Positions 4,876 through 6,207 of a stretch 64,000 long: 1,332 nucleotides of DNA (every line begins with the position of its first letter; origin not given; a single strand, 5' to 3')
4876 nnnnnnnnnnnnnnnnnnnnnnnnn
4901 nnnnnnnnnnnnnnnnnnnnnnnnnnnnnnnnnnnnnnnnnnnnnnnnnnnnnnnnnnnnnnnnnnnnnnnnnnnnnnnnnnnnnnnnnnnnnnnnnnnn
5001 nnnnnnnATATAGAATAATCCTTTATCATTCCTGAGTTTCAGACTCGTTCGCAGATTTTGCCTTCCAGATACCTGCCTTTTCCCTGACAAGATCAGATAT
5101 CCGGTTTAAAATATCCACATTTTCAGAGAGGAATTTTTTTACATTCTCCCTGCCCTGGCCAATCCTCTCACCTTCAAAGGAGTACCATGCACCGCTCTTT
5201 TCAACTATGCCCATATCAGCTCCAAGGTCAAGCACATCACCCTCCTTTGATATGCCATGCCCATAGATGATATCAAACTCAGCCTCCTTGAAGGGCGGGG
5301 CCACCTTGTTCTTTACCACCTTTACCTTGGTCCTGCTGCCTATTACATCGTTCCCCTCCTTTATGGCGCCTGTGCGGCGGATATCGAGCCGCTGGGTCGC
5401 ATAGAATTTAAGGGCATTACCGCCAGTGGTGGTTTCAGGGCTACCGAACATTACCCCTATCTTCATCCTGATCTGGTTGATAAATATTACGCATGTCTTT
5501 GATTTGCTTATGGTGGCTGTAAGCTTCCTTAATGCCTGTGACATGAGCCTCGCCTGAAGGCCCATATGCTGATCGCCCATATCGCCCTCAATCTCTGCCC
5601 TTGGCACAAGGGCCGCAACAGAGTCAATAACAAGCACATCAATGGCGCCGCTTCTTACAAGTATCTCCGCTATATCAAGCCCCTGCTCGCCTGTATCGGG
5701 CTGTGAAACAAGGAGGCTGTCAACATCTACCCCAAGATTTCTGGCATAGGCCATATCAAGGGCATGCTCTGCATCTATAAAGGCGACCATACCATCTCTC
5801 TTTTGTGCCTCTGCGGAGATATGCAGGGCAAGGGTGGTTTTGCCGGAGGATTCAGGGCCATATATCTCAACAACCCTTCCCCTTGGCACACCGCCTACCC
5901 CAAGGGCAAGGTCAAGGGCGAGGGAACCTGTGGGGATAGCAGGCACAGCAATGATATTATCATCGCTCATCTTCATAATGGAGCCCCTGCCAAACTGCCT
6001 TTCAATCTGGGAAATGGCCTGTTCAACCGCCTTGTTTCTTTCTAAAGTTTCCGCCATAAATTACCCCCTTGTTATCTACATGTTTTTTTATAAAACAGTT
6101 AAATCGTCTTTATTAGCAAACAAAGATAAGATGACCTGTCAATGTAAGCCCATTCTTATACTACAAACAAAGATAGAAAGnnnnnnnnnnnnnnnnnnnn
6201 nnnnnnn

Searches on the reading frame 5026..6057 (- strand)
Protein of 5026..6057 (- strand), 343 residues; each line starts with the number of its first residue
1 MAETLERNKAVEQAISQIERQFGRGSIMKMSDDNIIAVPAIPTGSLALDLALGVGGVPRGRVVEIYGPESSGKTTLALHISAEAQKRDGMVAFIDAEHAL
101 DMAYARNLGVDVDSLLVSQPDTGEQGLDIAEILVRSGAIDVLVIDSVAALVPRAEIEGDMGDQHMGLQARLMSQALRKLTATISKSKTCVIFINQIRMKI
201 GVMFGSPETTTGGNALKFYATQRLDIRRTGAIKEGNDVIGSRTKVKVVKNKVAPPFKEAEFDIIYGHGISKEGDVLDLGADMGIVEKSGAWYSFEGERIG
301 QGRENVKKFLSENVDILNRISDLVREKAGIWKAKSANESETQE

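Call 54: search_protein_families(library=pfam, proteins=[window:5026-6057:-], max_evalue=0.00001)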
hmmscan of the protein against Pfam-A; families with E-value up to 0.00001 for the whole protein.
window:5026-6057:- (343 aa): 4 families
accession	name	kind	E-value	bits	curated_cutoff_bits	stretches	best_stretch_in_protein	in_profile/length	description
PF00154.27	RecA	-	2.7e-139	463.4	27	1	9-270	1-262/262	recA bacterial DNA recombination protein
PF21096.2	RecA_C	-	1.9e-24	86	27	1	273-328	1-56/57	RecA C-terminal domain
PF08423.17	Rad51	-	2.9e-09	37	22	1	40-229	7-212/244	Rad51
PF06745.19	ATPase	-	3.7e-07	30.2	26.6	0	42-115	2-77/231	KaiC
